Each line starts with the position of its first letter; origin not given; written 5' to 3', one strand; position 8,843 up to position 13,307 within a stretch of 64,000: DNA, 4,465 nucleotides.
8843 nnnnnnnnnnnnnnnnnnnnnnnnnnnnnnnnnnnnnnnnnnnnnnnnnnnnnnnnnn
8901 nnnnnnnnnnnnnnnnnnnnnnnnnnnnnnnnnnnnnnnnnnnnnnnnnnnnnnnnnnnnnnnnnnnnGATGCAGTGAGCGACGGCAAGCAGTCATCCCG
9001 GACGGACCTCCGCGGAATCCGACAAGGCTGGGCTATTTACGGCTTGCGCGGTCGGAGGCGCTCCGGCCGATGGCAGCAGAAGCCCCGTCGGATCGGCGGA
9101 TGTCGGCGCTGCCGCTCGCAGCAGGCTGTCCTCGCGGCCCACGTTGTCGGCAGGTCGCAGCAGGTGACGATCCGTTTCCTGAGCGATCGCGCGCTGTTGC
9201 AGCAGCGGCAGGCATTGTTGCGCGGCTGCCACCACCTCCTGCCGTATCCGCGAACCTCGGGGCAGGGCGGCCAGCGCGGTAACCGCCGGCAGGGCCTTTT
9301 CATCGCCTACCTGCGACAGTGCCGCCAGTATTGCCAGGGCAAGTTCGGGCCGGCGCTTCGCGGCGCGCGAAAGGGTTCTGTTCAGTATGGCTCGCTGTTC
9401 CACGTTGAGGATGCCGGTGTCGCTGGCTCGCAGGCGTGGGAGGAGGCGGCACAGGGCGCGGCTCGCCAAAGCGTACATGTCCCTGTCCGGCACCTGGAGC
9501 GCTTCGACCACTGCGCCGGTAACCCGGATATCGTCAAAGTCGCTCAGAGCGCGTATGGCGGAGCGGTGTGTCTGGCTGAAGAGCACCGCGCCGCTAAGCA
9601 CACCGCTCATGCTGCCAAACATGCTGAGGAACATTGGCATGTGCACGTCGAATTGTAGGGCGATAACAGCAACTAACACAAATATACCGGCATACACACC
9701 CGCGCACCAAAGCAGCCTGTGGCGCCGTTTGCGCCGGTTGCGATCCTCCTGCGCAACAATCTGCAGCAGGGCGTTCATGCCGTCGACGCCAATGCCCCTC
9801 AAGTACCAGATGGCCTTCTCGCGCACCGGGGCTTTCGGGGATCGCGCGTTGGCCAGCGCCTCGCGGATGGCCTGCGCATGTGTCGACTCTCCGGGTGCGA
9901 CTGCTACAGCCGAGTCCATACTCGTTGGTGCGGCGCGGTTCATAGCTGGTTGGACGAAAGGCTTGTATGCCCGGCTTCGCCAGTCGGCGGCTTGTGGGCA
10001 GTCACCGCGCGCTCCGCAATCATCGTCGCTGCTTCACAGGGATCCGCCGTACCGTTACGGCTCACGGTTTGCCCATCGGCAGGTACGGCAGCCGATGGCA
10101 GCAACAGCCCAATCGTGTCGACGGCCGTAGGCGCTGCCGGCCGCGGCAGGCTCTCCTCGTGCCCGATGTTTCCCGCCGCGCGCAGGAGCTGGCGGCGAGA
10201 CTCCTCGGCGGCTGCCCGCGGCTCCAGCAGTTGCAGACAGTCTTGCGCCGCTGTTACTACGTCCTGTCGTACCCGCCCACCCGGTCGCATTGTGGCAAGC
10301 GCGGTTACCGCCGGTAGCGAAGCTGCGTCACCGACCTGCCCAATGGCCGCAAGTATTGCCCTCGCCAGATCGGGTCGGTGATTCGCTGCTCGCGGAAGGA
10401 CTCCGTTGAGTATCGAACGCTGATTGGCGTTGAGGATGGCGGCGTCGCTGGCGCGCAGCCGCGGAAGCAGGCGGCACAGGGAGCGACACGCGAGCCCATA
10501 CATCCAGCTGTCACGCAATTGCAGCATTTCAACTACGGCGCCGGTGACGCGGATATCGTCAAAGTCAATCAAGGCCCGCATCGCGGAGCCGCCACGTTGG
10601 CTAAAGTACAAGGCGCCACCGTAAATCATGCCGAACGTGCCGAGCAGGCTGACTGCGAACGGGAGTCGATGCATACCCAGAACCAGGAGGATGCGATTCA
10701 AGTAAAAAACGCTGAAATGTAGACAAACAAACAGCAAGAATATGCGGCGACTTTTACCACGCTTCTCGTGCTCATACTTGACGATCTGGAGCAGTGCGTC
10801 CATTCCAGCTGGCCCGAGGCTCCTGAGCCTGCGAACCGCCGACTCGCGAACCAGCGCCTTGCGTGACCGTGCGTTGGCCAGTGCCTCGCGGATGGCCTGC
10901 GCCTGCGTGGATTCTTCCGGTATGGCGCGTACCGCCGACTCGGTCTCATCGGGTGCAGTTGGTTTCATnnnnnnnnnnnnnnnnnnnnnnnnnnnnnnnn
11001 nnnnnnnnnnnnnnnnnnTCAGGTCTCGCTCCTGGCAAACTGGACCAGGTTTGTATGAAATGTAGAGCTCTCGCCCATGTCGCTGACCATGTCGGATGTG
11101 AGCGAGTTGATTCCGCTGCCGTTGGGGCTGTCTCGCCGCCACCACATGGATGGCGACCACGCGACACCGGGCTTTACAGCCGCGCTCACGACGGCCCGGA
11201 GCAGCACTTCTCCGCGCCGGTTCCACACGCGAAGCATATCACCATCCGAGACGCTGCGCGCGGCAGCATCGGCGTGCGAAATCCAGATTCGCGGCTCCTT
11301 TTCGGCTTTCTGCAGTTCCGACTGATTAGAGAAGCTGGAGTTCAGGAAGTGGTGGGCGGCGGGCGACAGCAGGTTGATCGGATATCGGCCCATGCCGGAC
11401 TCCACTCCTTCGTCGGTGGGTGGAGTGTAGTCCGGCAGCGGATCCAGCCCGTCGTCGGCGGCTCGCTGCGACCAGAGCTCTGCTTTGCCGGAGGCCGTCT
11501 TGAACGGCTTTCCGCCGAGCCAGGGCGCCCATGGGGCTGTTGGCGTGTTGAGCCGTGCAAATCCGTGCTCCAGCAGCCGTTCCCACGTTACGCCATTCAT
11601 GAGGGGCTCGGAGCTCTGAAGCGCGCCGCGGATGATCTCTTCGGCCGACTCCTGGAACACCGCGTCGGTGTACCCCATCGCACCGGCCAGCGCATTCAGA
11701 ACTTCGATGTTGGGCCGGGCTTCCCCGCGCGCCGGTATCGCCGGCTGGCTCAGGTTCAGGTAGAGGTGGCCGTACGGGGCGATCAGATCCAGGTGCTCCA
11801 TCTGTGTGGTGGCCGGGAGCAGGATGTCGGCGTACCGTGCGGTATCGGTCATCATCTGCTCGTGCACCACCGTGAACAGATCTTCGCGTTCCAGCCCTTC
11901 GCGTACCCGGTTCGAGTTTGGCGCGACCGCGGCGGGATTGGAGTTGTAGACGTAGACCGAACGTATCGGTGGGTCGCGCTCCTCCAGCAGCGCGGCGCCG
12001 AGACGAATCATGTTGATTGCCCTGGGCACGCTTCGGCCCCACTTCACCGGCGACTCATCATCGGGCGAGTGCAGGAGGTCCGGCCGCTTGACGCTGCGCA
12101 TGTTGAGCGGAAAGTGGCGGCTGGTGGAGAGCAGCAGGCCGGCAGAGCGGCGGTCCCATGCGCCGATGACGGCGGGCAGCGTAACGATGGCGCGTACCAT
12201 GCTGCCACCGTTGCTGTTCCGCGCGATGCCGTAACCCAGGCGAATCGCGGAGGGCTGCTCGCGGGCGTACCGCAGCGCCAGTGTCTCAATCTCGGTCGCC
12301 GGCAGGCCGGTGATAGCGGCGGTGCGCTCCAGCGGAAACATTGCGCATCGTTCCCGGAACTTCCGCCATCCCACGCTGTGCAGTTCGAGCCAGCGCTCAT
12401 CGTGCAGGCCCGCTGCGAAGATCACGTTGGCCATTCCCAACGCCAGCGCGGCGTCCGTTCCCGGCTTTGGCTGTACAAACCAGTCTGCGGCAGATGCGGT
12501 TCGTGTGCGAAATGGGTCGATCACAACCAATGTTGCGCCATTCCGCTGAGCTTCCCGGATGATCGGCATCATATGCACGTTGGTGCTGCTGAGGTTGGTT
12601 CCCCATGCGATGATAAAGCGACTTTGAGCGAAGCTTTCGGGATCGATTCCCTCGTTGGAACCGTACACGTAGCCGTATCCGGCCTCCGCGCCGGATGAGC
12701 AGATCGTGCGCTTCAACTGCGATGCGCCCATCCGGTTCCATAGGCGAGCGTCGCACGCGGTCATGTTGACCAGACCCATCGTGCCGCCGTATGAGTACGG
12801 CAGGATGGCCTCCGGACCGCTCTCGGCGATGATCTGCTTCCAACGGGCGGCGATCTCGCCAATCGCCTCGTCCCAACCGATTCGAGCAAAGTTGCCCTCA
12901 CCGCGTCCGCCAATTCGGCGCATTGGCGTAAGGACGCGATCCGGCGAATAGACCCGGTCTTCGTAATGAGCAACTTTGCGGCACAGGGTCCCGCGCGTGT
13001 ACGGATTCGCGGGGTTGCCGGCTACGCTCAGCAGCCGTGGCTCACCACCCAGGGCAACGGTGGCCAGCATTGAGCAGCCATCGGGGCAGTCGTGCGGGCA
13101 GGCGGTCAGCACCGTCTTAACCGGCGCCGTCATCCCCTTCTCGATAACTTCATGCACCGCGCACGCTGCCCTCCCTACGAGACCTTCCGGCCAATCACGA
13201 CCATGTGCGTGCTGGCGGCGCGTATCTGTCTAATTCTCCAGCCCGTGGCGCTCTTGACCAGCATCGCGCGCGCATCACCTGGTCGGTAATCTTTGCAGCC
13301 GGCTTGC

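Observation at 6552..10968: A family of four membrane-anchored HEAT-repeat proteins, including a tandem triplication, converging on the FHA-PP2C-kinase operon.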

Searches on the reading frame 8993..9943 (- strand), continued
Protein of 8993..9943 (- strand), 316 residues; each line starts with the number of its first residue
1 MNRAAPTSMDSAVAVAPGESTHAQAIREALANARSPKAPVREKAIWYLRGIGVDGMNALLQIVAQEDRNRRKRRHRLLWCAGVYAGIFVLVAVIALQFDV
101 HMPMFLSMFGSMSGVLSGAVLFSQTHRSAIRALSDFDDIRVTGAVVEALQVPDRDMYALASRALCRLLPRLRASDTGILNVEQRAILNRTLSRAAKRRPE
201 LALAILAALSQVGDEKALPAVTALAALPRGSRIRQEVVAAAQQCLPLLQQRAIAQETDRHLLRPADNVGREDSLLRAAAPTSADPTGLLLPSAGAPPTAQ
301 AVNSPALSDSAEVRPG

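Call 50: search_protein_families(library=ncbifam, proteins=[window:8993-9943:-, L002:13184-14083:+], max_evalue=0.01)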
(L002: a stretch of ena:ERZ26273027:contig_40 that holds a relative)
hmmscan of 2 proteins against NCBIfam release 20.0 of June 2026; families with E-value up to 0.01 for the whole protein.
window:8993-9943:- (316 aa): 0 families

L002:13184-14083:+ (299 aa): 16 families
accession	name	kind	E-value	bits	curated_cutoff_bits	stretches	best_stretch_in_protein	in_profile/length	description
TIGR00476.1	selD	equivalog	5.8e-94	314.8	125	1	2-265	54-309/311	selenide, water dikinase SelD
NF002098.0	PRK00943.1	equivalog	1.4e-80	270.8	299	1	2-291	58-337/347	selenide, water dikinase SelD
NF010705.0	PRK14105.1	equivalog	2.2e-49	168.2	291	1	2-204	55-269/345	selenide, water dikinase SelD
TIGR04369.1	fusion_not_SelD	hypoth_equivalog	1.1e-39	136.2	700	1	3-273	394-692/701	oxidoreductase/SelD-related fusion protein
TIGR01379.1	thiL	equivalog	2.6e-24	85.8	184.15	1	6-217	44-249/320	thiamine-phosphate kinase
NF004351.0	PRK05731.1-4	equivalog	1.9e-19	70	324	1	21-216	71-258/321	thiamine-phosphate kinase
TIGR04049.1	AIR_rel_sll0787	hypoth_equivalog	4.7e-16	58.8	321.3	1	17-212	68-248/318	sll0787 family AIR synthase-like protein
TIGR03267.1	methan_mark_2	hypoth_equivalog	2.1e-14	53.3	365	1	19-207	72-248/323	methanogenesis marker 2 protein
TIGR04050.1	MSMEG_0567_Cter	hypoth_equivalog_domain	4e-09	36.3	312.2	1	19-207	58-228/296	MSMEG_0567/sll0787 family protein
NF004353.0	PRK05731.2-2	equivalog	2.5e-08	33.4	301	1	7-211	39-231/311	thiamine-phosphate kinase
TIGR02124.1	hypE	equivalog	1.1e-07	31.2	251.6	1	24-213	65-251/332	hydrogenase expression/formation protein HypE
NF004350.0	PRK05731.1-1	equivalog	2.8e-06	26.5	441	1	7-210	49-244/325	thiamine-phosphate kinase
TIGR00878.1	purM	equivalog_domain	0.0012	18.1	236.35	1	30-119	83-176/332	phosphoribosylformylglycinamidine cyclo-ligase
NF002290.1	PRK01213.1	equivalog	0.0038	15.4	648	1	20-201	452-640/723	phosphoribosylformylglycinamidine synthase subunit PurL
NF004354.0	PRK05731.2-3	equivalog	0.0045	16.4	204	1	31-126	56-149/273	thiamine-phosphate kinase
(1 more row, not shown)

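Call 51: search_protein_families(library=padloc, proteins=[window:8993-9943:-], max_evalue=0.01)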
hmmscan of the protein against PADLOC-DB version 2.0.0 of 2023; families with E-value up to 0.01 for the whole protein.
window:8993-9943:- (316 aa): 0 families

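Call 63: search_protein_representatives(alignment_id=A2)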
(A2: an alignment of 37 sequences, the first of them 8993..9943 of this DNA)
Query: 37 sequences, 296 profile positions. Proteins with E-value up to 0.001 (for the whole library): 17149; up to 1e-10: 6734; up to 1e-30: 2028. The best 150 are listed.
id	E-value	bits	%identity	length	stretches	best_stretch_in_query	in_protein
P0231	2.3e-101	355.3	-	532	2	13-290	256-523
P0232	1.9e-97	342.4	-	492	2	10-292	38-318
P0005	4.8e-97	341.1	-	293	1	9-291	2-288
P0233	9.8e-97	340.0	-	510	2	41-288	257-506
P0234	1.3e-96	339.6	-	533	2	20-289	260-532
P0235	1.5e-96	339.5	-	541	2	20-289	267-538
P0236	3.3e-95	335.0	-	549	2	12-288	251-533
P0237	4.8e-95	334.5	-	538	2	28-289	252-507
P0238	1.2e-94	333.1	-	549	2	34-288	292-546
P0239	4.9e-94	331.2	-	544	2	5-288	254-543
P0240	4.6e-93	328.0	-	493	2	45-292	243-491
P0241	8.9e-93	327.0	-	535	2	27-286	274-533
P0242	1.8e-92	326.1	-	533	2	30-289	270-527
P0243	1.9e-92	325.9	-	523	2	40-289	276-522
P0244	4.2e-92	324.8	-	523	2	31-290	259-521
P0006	3.6e-91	321.8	-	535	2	29-289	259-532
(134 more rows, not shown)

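Call 69: find_related_loci(query=L019:15313-15867:-, collection=metagenome_contigs, flank=4000)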
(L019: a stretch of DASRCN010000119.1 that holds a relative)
Query L019:15313-15867:- (184 aa) in metagenome_contigs; peptide patterns used: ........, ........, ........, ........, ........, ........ (x = any residue, [..] = any of these).
178 stretches matched a pattern; 2 encode a relative of the query (tblastn E <= 1e-3); 2 distinct loci.
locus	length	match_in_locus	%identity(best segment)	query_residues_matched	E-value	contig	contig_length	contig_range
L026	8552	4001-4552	100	1-184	1e-120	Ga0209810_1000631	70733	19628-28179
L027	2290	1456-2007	84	1-184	7e-100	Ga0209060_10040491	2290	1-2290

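Call 74: predict_structure(alignment_id=A6)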
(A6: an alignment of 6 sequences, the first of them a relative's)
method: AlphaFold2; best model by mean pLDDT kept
length: 535 residues; sequences in the alignment: 6
mean_pLDDT: 65.6   pTM: 0.40
mean pLDDT of the five models: 65.6, 63.7, 63.1, 60.7, 59.6
residues with pLDDT >= 90: 21; 70-90: 229; 50-70: 166; < 50: 119
segments of 3 or more residues with pLDDT < 50: 17-47, 65-78, 107-113, 121-124, 265-284, 303-310, 505-507, 509-535
pLDDT, mean of each block of 10 residues (from residue 1): 59 48 31 32 43 66 47 44 54 55 53 51 52 80 73 77 74 84 69 85 80 82 78 87 83 66 47 36 53 63 47 59 68 70 66 55 71 78 76 83 82 83 82 78 87 89 83 91 87 77 52 39 40 36
secondary structure, 60 per line:
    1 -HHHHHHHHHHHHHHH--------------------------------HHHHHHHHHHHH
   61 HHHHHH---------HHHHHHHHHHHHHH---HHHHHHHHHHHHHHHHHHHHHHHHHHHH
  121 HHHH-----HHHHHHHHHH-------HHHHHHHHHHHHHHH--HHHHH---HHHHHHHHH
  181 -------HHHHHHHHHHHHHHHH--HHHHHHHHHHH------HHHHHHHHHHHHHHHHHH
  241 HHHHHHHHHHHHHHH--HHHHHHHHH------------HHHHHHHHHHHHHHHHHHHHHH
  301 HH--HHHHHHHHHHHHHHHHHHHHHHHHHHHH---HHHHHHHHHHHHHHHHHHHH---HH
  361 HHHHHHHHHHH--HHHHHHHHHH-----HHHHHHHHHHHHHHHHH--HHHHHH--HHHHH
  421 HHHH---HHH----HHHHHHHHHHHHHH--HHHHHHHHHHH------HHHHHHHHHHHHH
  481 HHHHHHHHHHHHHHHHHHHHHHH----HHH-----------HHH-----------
elements in order: H2-16 H49-66 H76-89 H93-124 H130-139 H147-161 H164-168 H172-180 H188-203 H206-216 H223-255 H258-266 H279-302 H305-332 H336-355 H359-371 H374-383 H389-405 H408-413 H416-424 H435-448 H451-461 H468-503

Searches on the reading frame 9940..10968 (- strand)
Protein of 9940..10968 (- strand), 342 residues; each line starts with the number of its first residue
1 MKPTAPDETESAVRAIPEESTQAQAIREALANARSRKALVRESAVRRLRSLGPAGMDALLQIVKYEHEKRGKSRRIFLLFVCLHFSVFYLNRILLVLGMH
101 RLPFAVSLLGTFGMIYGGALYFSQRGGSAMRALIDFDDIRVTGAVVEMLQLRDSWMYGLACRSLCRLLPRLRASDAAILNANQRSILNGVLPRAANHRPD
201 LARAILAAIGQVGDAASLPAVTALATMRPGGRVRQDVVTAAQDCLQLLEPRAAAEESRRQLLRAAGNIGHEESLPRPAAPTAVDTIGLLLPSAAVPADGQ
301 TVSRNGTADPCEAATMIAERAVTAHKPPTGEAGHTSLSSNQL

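Call 7: search_protein_families(library=pfam, proteins=[window:9940-10968:-], max_evalue=0.1)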
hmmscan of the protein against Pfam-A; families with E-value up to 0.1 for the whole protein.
window:9940-10968:- (342 aa): 1 family
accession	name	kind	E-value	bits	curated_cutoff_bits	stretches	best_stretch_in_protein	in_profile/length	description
PF13646.12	HEAT_2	-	0.00056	20.6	27.7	1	180-240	26-86/88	HEAT repeats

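Call 50: search_protein_families(library=ncbifam, proteins=[window:9940-10968:-], max_evalue=0.01)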
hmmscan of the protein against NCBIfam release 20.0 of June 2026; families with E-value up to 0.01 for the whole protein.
window:9940-10968:- (342 aa): 0 families

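Call 51: search_protein_families(library=padloc, proteins=[window:9940-10968:-], max_evalue=0.01)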
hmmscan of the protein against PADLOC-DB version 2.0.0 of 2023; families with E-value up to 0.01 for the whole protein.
window:9940-10968:- (342 aa): 0 families

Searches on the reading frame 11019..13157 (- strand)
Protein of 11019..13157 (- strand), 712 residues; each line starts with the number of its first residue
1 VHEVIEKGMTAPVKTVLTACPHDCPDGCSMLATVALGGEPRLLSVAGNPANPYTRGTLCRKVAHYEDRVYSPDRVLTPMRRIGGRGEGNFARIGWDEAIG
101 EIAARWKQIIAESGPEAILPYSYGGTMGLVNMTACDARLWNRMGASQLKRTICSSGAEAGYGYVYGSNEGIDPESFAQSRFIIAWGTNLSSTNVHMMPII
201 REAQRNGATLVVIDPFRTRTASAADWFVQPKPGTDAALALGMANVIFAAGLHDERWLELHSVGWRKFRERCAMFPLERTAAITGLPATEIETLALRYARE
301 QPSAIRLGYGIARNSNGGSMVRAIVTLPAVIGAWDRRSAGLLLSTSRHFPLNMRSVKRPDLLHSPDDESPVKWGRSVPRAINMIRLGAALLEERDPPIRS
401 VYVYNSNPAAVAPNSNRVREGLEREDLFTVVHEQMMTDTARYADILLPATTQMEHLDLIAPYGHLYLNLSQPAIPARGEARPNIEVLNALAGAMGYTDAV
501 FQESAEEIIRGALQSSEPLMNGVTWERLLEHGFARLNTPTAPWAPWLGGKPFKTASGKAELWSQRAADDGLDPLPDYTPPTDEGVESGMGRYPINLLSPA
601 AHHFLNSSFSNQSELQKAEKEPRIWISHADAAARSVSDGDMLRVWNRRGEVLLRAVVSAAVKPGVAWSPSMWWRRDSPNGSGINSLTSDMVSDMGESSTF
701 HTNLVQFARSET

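Call 30: search_protein_families(library=pfam, proteins=[window:11019-13157:-], max_evalue=0.01)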
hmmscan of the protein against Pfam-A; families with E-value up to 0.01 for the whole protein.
window:11019-13157:- (712 aa): 3 families
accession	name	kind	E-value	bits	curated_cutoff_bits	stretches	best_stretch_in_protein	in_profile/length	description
PF00384.28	Molybdopterin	-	2.6e-44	152.1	24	1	74-492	1-352/353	Molybdopterin oxidoreductase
PF01568.27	Molydop_binding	-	8e-25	87.5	26.8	1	596-702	3-108/110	Molydopterin dinucleotide binding domain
PF04879.21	Molybdop_Fe4S4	-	7.5e-09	35.9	22.7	1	14-71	2-55/55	Molybdopterin oxidoreductase Fe4S4 domain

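Call 50: search_protein_families(library=ncbifam, proteins=[window:11019-13157:-], max_evalue=0.01)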
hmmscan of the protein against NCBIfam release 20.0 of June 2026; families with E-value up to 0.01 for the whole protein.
window:11019-13157:- (712 aa): 27 families (the best 25 are shown)
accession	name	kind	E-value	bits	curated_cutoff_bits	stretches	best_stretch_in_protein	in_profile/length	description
TIGR02166.1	dmsA_ynfE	subfamily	7.7e-84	282.2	777.7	2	280-709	337-793/794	DMSO/selenate family reductase complex A subunit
TIGR01591.1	Fdh-alpha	equivalog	3e-74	250.3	666.25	2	18-342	1-319/672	formate dehydrogenase subunit alpha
TIGR03479.1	DMSO_red_II_alp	subfamily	6.2e-65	219.8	984.75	4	56-257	104-303/913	molybdopterin-dependent oxidoreductase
NF041885.1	selenate_YnfE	exception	2.4e-61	207.6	1675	2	279-707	343-802/805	selenate/tellurate reductase subunit YnfE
NF041884.1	selenate_YnfF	exception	3.9e-60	203.6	1650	2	278-708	335-796/798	selenate/tellurate reductase subunit YnfF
NF047855.1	AssmNtatRedNasC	equivalog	3e-59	201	1100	2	14-340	19-342/708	assimilatory nitrate reductase catalytic subunit NasC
TIGR00509.1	bisC_fam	subfamily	2.4e-58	198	1017.55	1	83-708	64-752/772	molybdopterin guanine dinucleotide-containing S/N-oxide reductase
NF011566.1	PRK14990.1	exception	4.7e-58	196.9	1600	2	277-707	354-811/814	dimethylsulfoxide reductase subunit A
NF012032.0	PRK15488.1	equivalog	1.4e-47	162.2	694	1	14-498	42-531/759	thiosulfate reductase PhsA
NF041323.1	Nitr_red_NasA_Halo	equivalog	4.1e-33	114.8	1000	2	24-332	3-303/673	assimilatory nitrate reductase NasA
NF041783.2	mnquin_red_QrcB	equivalog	4.8e-30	104.4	440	2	24-299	60-325/695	menaquinone reductase molybdopterin-binding-like subunit QrcB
NF011682.0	PRK15102.1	equivalog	1.1e-27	96.5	909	2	396-674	469-766/829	trimethylamine-N-oxide reductase TorA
TIGR01580.1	narG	equivalog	5.4e-26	90.5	1084.15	3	85-248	152-315/1235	nitrate reductase subunit alpha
TIGR02164.1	torA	equivalog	1.2e-25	89.8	1465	2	397-668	466-755/824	trimethylamine-N-oxide reductase TorA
TIGR01553.1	formate-DH-alph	equivalog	1.4e-22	79.3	814.2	2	19-107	48-137/1009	formate dehydrogenase-N subunit alpha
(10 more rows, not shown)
